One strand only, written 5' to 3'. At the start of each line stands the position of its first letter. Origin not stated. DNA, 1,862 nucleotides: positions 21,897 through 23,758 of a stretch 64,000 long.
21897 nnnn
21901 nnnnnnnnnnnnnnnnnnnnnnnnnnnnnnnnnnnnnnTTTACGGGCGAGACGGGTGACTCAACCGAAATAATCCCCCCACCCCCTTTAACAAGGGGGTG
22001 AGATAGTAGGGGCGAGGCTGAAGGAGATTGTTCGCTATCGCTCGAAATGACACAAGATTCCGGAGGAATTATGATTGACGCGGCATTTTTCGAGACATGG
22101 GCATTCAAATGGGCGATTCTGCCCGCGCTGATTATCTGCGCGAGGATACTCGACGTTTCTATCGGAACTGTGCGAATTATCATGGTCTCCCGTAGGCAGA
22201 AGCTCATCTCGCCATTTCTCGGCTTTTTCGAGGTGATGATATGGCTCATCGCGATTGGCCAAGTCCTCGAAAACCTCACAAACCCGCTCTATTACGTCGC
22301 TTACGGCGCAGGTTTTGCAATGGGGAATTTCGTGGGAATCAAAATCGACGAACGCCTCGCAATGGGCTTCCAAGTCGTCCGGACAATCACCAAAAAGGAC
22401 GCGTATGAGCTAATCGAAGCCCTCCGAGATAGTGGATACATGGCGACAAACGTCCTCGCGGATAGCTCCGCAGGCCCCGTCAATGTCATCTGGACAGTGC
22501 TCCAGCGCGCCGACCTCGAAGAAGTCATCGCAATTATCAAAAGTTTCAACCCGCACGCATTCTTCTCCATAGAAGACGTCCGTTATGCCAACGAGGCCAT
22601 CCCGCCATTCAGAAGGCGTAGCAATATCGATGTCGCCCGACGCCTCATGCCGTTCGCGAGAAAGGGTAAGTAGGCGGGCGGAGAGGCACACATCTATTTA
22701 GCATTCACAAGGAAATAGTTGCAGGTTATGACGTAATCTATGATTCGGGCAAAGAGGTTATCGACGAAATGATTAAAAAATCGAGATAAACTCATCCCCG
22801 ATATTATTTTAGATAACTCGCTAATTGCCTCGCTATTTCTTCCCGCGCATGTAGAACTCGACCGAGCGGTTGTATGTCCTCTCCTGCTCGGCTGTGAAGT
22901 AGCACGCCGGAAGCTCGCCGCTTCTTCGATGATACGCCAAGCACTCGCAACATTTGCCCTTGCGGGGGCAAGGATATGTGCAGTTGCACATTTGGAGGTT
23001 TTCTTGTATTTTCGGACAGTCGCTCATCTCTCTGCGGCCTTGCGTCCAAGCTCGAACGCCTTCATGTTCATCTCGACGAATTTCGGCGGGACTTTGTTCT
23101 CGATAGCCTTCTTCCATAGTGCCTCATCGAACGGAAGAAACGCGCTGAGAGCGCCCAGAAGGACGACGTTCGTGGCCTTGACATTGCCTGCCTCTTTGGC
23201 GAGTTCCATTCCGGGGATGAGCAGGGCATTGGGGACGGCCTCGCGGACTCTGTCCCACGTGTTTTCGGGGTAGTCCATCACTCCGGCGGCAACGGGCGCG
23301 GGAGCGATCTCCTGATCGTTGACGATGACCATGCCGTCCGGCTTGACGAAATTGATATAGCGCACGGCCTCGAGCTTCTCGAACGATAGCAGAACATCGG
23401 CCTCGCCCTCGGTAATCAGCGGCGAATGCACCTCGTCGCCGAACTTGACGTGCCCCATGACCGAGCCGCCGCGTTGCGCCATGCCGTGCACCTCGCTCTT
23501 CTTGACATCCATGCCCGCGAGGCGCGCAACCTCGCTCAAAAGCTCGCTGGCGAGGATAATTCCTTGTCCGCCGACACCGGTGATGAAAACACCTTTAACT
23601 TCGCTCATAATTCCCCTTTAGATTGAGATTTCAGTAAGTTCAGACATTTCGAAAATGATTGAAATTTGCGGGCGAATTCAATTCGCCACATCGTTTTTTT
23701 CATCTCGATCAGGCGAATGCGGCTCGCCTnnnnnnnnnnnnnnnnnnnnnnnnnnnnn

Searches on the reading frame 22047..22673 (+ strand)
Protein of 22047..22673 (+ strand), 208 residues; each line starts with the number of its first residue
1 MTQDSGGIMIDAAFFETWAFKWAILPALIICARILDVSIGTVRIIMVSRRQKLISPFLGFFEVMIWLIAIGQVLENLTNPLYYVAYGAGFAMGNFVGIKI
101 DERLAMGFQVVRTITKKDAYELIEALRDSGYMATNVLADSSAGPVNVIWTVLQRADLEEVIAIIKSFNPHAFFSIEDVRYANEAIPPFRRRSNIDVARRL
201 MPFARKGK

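Call 82: search_protein_families(library=pfam, proteins=[window:22047-22673:+], max_evalue=0.00001)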
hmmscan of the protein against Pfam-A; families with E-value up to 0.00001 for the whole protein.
window:22047-22673:+ (208 aa): 2 families
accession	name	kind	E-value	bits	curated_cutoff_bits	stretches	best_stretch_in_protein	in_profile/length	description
PF18955.5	DUF5698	-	6.5e-24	84.6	27.5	1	41-98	1-58/58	Domain of unknown function (DUF5698)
PF10035.14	DUF2179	-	8.1e-07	29.2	22.8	1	144-180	16-52/55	Uncharacterized protein conserved in bacteria (DUF2179)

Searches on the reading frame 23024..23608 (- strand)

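Call 82: search_protein_families(library=pfam, proteins=[window:23024-23608:-], max_evalue=0.00001)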
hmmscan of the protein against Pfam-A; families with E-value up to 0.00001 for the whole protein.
window:23024-23608:- (194 aa): 1 family
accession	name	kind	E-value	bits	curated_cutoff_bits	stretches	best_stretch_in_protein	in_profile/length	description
PF01558.24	POR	-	1.2e-43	149.7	27.4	1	13-189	1-172/173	Pyruvate ferredoxin/flavodoxin oxidoreductase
